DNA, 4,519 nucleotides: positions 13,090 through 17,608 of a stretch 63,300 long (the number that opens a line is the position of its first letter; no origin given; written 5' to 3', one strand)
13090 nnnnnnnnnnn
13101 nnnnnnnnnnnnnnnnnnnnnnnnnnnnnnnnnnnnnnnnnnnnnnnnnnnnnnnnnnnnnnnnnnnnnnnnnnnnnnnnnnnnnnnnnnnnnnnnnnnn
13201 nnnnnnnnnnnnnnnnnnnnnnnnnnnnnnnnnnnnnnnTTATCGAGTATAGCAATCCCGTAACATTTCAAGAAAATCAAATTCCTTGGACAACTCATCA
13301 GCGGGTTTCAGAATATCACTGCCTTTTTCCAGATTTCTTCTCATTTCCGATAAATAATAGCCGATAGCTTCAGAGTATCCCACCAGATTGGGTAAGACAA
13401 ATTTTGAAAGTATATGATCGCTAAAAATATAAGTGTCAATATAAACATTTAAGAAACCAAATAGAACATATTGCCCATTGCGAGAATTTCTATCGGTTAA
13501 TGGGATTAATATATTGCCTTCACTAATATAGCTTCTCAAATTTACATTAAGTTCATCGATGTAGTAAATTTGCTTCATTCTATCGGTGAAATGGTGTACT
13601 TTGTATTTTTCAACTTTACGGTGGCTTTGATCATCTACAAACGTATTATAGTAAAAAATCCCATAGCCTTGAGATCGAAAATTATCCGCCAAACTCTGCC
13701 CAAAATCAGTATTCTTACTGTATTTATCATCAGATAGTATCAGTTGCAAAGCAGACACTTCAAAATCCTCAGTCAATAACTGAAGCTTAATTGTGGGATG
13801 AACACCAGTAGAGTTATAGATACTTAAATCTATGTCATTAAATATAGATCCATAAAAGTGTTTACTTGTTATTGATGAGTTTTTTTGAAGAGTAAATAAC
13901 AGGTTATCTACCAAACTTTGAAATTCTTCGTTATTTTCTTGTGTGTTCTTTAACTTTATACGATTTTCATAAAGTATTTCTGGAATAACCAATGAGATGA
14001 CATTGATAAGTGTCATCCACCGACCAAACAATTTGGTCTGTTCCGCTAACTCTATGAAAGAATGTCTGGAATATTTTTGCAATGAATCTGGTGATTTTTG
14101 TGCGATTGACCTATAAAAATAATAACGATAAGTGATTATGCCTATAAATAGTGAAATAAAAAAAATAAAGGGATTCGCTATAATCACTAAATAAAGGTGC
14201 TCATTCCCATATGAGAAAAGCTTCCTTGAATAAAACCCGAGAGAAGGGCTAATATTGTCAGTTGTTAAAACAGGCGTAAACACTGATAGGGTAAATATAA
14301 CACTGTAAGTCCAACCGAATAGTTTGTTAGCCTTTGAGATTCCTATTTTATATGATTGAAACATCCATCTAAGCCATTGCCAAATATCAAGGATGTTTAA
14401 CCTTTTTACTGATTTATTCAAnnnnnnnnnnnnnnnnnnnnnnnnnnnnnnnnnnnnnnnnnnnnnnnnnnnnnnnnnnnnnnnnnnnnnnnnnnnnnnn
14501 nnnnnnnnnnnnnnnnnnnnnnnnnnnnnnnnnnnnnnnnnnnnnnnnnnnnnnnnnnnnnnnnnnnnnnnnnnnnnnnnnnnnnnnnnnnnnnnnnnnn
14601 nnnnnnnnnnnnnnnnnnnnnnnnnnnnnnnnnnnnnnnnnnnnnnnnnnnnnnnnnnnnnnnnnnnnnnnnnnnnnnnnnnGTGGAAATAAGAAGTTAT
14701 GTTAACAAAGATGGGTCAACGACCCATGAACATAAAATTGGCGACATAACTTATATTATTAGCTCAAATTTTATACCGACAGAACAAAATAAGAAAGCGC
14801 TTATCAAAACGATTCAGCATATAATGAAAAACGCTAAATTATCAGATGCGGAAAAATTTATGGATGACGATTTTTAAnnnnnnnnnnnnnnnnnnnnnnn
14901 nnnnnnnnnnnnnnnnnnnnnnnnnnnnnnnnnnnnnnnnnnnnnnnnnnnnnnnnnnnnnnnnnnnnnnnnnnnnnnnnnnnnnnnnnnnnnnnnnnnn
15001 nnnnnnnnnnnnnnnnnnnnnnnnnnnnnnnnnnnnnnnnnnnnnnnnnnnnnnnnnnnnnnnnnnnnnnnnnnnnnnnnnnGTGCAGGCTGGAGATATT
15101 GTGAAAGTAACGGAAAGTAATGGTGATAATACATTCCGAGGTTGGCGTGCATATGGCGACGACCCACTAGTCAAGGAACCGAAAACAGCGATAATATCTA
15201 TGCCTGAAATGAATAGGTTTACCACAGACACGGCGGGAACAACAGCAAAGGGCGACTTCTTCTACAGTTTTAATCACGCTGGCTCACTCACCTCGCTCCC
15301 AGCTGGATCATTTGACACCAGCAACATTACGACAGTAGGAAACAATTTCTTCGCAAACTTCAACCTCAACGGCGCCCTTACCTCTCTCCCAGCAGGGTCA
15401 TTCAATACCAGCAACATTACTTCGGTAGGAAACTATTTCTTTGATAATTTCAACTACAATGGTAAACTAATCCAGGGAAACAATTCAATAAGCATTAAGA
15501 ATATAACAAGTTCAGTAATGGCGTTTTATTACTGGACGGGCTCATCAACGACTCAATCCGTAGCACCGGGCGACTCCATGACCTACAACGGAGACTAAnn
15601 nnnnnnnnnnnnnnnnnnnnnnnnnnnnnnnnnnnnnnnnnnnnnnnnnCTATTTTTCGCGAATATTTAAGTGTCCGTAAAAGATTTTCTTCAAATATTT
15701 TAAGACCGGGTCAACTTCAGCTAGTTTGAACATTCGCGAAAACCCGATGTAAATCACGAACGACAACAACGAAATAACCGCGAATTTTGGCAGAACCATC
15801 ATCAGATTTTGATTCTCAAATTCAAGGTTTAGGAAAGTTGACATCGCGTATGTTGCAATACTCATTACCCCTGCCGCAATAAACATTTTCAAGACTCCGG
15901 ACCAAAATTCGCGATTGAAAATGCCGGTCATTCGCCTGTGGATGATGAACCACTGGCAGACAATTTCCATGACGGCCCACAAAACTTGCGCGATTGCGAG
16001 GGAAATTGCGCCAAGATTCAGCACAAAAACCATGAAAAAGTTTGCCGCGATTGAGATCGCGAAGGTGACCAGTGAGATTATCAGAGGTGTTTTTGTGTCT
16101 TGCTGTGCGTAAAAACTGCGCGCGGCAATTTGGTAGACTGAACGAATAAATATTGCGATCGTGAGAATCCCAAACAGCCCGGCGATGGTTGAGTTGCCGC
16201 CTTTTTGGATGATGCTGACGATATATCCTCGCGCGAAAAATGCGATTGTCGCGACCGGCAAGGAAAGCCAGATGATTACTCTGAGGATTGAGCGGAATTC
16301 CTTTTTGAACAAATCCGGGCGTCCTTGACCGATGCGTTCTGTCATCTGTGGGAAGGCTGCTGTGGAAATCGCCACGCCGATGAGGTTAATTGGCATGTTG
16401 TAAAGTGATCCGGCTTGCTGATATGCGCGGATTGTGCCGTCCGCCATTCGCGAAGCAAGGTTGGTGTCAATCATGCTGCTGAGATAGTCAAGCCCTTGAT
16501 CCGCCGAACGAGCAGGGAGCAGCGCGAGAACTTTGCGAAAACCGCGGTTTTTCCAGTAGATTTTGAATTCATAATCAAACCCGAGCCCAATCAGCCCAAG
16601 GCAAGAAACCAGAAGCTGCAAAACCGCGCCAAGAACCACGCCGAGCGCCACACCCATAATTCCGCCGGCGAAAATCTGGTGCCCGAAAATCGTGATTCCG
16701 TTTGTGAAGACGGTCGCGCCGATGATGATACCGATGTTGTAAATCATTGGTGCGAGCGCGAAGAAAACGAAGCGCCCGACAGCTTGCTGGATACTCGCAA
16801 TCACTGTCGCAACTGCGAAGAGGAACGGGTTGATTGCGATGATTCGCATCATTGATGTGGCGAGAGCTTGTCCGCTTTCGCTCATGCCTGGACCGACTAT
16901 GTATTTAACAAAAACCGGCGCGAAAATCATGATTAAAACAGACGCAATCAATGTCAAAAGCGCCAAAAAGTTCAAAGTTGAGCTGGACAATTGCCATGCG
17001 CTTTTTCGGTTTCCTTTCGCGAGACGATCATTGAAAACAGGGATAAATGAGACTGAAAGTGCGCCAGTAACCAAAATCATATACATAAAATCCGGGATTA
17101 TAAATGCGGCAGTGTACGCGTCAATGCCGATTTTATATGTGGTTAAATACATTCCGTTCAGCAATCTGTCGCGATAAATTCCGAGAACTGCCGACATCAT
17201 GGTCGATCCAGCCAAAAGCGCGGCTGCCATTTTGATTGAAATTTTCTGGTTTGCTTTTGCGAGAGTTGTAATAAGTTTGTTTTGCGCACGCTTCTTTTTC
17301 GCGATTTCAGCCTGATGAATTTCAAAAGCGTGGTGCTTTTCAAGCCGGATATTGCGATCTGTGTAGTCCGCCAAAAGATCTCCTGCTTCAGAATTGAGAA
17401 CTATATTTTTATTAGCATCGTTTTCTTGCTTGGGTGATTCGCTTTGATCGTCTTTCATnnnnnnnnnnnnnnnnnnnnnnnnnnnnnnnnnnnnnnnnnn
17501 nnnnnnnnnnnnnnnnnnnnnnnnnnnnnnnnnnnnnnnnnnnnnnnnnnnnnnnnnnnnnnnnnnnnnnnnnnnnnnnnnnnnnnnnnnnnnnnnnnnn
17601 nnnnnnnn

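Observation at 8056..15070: AT-rich ~7-kb island replacing the 3' end of one surface-protein gene and the 5' end of another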

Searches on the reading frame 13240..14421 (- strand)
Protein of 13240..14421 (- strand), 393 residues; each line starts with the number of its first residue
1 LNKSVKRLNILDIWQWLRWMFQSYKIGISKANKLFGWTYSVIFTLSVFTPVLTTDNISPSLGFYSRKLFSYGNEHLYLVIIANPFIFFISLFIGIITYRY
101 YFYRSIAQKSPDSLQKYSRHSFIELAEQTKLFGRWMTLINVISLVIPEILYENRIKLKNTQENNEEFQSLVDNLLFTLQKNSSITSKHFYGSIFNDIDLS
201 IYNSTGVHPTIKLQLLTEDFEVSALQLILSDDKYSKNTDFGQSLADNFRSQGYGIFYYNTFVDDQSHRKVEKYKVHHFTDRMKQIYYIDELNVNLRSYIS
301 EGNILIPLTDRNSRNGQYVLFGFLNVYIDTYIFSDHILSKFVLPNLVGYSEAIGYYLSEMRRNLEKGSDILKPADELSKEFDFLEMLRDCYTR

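Call 4: search_protein_families(library=pfam, max_evalue=0.1, proteins=[window:13240-14421:-])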
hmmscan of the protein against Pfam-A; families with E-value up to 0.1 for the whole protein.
window:13240-14421:- (393 aa): 1 family
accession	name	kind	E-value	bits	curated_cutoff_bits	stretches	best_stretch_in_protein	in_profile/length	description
PF01067.28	Calpain_III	-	0.082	13.6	21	0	247-320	63-134/137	Calpain large subunit, domain III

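Call 5: search_protein_families(library=ncbifam, max_evalue=0.1, proteins=[window:13240-14421:-])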
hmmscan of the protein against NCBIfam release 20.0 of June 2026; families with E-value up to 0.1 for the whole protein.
window:13240-14421:- (393 aa): 0 families

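Call 6: search_protein_families(library=padloc, max_evalue=0.1, proteins=[window:13240-14421:-])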
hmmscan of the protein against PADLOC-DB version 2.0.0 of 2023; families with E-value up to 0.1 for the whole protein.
window:13240-14421:- (393 aa): 1 family
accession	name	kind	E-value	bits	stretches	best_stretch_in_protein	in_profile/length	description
PDLC02985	beta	-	0.015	12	1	116-182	75-141/355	-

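Call 7: search_protein_families(library=phrogs, max_evalue=0.1, proteins=[window:13240-14421:-])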
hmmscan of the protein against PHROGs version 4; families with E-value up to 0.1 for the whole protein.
window:13240-14421:- (393 aa): 1 family
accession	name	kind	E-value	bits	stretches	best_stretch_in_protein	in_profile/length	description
phrog_32553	-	unknown function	0.07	14.3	0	243-294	28-73/76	-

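Call 33: find_homologous_proteins(query=window:13240-14421:-)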
Query window:13240-14421:- (393 aa): 1 proteins with E <= 0.001 among 3011 candidates.
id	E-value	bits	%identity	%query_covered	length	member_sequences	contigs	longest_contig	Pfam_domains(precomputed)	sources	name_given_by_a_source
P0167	7.9e-258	873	100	100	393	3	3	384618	-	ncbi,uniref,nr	ncbi:hypothetical protein [Lactococcus lactis]|uniref:hypothetical protein n=1 Tax=Lactococcus lacti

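Call 34: find_encoding_contigs(protein=P0167, flank=10000, max_places=6)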
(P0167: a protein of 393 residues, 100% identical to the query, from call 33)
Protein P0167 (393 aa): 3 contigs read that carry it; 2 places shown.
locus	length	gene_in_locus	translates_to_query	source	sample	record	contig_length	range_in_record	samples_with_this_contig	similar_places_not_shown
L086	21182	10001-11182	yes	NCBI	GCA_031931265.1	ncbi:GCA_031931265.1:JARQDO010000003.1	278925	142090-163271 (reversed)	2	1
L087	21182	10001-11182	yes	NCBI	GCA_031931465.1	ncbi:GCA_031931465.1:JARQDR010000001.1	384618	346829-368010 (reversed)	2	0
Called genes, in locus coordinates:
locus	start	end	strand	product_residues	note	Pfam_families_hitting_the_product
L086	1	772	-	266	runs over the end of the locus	PF02361:CbiQ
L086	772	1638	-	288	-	PF02463:SMC_N, PF00005:ABC_tran, PF13175:AAA_15 (faint), PF13555:AAA_29 (faint), PF13304:AAA_21 (weak)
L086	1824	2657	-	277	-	PF00005:ABC_tran, PF02463:SMC_N, PF13304:AAA_21 (faint), PF27471:EcfA1_C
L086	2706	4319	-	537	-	PF00239:Resolvase, PF07508:Recombinase, PF13408:Zn_ribbon_recom (weak), PF14287:DUF4368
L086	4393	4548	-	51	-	-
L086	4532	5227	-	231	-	PF01555:N6_N4_Mtase (weak), PF05063:MT-A70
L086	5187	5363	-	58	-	-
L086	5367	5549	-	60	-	PF16468:DUF5049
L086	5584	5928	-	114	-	-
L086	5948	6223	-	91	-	-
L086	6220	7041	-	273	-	PF13814:Replic_Relax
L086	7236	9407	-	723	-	PF02534:T4SS-DNA_transf, PF10412:TrwB_AAD_bind (weak)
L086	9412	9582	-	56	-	-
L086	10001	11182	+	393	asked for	-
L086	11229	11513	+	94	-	-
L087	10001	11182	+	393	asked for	-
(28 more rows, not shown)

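Call 103: search_protein_representatives(protein=window:13240-14421:-)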
Query: 393 residues. Proteins with E-value up to 0.001 (for the whole library): 3; up to 1e-10: 2; up to 1e-30: 1. The best 3 are listed.
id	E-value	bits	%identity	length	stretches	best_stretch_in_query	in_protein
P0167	2.5e-258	872.7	100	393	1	1-393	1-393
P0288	2.5e-12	63.0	33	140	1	4-115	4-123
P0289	6.1e-04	35.4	43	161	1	318-371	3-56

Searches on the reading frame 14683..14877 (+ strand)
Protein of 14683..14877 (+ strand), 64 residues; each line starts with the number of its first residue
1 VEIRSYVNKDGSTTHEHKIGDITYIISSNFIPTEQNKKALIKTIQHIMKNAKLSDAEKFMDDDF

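Call 4: search_protein_families(library=pfam, max_evalue=0.1, proteins=[window:14683-14877:+])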
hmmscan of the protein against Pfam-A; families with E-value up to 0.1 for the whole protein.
window:14683-14877:+ (64 aa): 3 families
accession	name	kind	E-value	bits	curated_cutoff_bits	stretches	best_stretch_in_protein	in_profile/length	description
PF03461.20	TRCF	-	0.04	14.7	25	1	22-64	3-45/95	TRCF domain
PF11525.13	CopK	-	0.049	13.7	23.8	0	6-42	18-54/70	Copper resistance protein K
PF10213.14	MRP-S28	-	0.051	14.5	22.3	1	21-61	61-100/127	Mitochondrial ribosomal subunit protein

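Call 5: search_protein_families(library=ncbifam, max_evalue=0.1, proteins=[window:14683-14877:+])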
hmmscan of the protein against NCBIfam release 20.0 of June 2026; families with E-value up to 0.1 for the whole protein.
window:14683-14877:+ (64 aa): 2 families
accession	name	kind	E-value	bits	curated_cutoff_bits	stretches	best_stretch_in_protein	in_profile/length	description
TIGR01119.1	lacB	equivalog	0.0043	16.8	312.55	1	19-61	116-158/171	galactose-6-phosphate isomerase subunit LacB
NF006381.0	PRK08622.1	equivalog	0.013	15.3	234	1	19-62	116-159/171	galactose-6-phosphate isomerase subunit LacB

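Call 6: search_protein_families(library=padloc, max_evalue=0.1, proteins=[window:14683-14877:+])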
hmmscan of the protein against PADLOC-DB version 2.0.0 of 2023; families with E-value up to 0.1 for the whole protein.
window:14683-14877:+ (64 aa): 0 families

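Call 7: search_protein_families(library=phrogs, max_evalue=0.1, proteins=[window:14683-14877:+])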
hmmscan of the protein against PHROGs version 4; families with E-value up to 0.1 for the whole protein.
window:14683-14877:+ (64 aa): 1 family
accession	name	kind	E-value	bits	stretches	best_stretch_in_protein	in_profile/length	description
phrog_19570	-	unknown function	0.03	15.7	0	33-61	27-54/66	-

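Call 45: find_related_loci(query=window:14683-14877:+, collection=viral_contigs, flank=6000)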
Query window:14683-14877:+ (64 aa) in viral_contigs; peptide patterns used: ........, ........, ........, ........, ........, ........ (x = any residue, [..] = any of these).
22 stretches matched a pattern, but none encodes a relative of the query by tblastn (E <= 1e-3).

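Call 80: find_encoding_contigs(protein=window:14683-14877:+, flank=8000, max_places=6)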
Protein window:14683-14877:+ (64 aa): 2 contigs read that carry it; 2 places shown.
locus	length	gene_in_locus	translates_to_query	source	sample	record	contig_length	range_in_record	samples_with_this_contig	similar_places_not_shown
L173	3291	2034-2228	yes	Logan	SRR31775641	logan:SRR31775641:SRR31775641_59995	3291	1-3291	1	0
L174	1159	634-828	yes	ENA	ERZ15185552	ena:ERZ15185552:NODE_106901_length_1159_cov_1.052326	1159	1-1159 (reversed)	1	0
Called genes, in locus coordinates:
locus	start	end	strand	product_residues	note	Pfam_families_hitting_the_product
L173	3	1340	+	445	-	?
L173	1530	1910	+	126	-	-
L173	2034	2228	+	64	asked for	-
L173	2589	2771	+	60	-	-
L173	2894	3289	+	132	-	?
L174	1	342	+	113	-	?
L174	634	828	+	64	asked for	-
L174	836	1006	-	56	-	-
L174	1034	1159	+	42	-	?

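Call 92: search_protein_families(library=pfam, max_evalue=10, proteins=[window:14683-14877:+, L173:3-1340:+])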
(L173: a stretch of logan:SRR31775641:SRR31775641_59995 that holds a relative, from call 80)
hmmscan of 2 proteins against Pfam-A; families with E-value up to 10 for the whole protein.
window:14683-14877:+ (64 aa): 4 families
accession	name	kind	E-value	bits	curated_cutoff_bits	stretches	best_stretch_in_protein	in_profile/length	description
PF03461.20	TRCF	-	0.04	14.7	25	1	22-64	3-45/95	TRCF domain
PF11525.13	CopK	-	0.049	13.7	23.8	1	6-42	18-54/70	Copper resistance protein K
PF10213.14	MRP-S28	-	0.051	14.5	22.3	1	21-61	61-100/127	Mitochondrial ribosomal subunit protein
PF15491.11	CTC1_2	-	0.22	11.5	29.4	1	17-53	46-82/291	CST, telomere maintenance, complex subunit CTC1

L173:3-1340:+ (445 aa): 4 families
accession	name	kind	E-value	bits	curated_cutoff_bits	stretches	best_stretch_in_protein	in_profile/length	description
PF00580.27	UvrD-helicase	-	1.2e-09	38.8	23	1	13-108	163-254/271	UvrD/REP helicase N-terminal domain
PF13361.12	UvrD_C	-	5.7e-06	26.4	25.6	2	350-409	288-346/350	UvrD-like helicase C-terminal domain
PF01443.25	Viral_helicase1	-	6.7e-05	23.2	21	2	60-154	56-145/228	Viral superfamily 1 RNA helicase core domain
PF13538.12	UvrD_C_2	-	0.3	11.4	27.4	0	353-407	6-50/52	UvrD-like helicase C-terminal domain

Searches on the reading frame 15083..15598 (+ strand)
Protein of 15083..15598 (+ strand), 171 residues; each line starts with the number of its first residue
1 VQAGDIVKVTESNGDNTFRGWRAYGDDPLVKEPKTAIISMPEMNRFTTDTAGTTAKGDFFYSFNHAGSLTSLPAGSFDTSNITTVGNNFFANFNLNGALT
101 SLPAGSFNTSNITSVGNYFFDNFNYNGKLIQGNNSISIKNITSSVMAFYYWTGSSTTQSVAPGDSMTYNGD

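Call 6: search_protein_families(library=padloc, max_evalue=0.1, proteins=[window:15083-15598:+])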
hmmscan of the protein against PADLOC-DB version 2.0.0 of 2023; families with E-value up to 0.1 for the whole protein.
window:15083-15598:+ (171 aa): 0 families

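Call 7: search_protein_families(library=phrogs, max_evalue=0.1, proteins=[window:15083-15598:+])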
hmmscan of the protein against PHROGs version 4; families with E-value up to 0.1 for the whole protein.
window:15083-15598:+ (171 aa): 0 families

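Call 86: find_encoding_contigs(protein=window:15083-15598:+, flank=10000, max_places=6)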
Protein window:15083-15598:+ (171 aa): no gene with exactly this product is on record in the collection.

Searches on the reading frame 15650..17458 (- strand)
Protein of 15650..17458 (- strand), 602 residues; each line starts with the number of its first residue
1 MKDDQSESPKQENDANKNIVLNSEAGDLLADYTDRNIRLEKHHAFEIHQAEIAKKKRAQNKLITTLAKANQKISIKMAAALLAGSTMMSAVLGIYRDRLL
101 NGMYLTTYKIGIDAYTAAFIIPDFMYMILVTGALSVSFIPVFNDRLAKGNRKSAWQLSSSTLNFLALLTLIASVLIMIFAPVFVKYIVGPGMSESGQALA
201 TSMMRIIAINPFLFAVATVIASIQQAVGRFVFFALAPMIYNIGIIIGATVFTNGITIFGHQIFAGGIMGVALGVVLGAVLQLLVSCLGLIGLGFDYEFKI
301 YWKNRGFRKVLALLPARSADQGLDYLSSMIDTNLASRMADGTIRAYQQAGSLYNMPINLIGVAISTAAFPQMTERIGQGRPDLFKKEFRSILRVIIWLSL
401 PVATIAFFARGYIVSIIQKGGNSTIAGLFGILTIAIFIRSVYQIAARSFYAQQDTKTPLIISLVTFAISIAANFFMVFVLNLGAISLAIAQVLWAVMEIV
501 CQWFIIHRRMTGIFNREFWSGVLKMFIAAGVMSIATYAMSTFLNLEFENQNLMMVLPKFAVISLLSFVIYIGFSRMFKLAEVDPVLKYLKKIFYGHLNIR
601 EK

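Call 15: find_encoding_contigs(protein=window:15650-17458:-, flank=10000, max_places=10)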
Protein window:15650-17458:- (602 aa): no gene with exactly this product is on record in the collection.

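Call 16: find_related_loci(query=window:15650-17458:-, collection=genome_contigs, flank=10000)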
Query window:15650-17458:- (602 aa) in genome_contigs; peptide patterns used: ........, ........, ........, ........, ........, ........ (x = any residue, [..] = any of these).
599 stretches matched a pattern (row limit reached: there are more); 562 encode a relative of the query (tblastn E <= 1e-3); the best 80 are kept; 80 distinct loci.
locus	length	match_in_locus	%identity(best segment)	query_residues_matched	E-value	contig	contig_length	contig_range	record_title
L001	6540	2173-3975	77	1-602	0e+0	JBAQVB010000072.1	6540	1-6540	MAG: Candidatus Nanoperiomorbaceae bacterium isolate MFD10546_ilm_asm_bin34 k127_77578, whole genome shotgun sequence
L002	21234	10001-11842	75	1-601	0e+0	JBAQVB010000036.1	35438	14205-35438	MAG: Candidatus Nanoperiomorbaceae bacterium isolate MFD10546_ilm_asm_bin34 k127_111882, whole genome shotgun sequence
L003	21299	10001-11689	71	35-597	0e+0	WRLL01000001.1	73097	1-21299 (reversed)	MAG: Candidatus Saccharibacteria bacterium isolate Th196P3bin19 Ga0099364_10000389, whole genome shotgun sequence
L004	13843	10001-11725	67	22-596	0e+0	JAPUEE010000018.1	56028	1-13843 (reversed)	MAG: Candidatus Saccharibacteria bacterium isolate labscale reactor_MAG17 NODE_443_length_56028_cov_13.589981, whole gen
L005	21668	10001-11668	61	35-596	0e+0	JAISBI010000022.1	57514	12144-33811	MAG: Candidatus Nomurabacteria bacterium isolate Gx481_bin200 k119_4789782, whole genome shotgun sequence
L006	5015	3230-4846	63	49-593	0e+0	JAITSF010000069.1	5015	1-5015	MAG: Candidatus Nomurabacteria bacterium isolate Roe453_bin68 k119_2274978, whole genome shotgun sequence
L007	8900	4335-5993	60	35-594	0e+0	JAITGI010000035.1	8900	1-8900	MAG: Candidatus Nomurabacteria bacterium isolate Pc512_bin123 k119_2708653, whole genome shotgun sequence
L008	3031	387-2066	59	38-600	0e+0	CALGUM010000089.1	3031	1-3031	MAG TPA_asm: uncultured Candidatus Saccharibacteria bacterium isolate SRR3901695_bin.43_CONCOCT_v1.1_MAG genome assembly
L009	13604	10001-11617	62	58-596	0e+0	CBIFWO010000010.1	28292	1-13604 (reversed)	MAG TPA_asm: uncultured bacterium isolate ERR14720264_binner12_Refined_13 genome assembly, contig: ERZ27336811.32, whole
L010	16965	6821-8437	61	60-598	0e+0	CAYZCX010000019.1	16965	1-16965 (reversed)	MAG TPA_asm: uncultured Candidatus Saccharibacteria bacterium isolate SRP200132_co1_147 genome assembly, contig: NODE_58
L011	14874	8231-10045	55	3-596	0e+0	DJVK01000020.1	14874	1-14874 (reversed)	MAG TPA_asm: Candidatus Saccharibacteria bacterium UBA6258 UBA6258_contig_76876, whole genome shotgun sequence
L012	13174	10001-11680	59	31-596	0e+0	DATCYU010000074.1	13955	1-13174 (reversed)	MAG TPA_asm: Candidatus Saccharimonadales bacterium isolate SMAG_U52 k141_926016, whole genome shotgun sequence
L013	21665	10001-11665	59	35-594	0e+0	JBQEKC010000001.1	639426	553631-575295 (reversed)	MAG: Candidatus Saccharimonadales bacterium isolate AOP1_E1_surf _bin _42 AOP1_E1_surf.bin.42_1, whole genome shotgun se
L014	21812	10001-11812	54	3-596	0e+0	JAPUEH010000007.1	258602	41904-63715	MAG: Candidatus Saccharibacteria bacterium isolate labscale reactor_MAG20 NODE_22_length_258602_cov_8.350841, whole geno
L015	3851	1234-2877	60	49-596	0e+0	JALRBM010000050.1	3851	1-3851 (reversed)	MAG: Candidatus Saccharimonadia bacterium isolate HM.33 HM_1069762, whole genome shotgun sequence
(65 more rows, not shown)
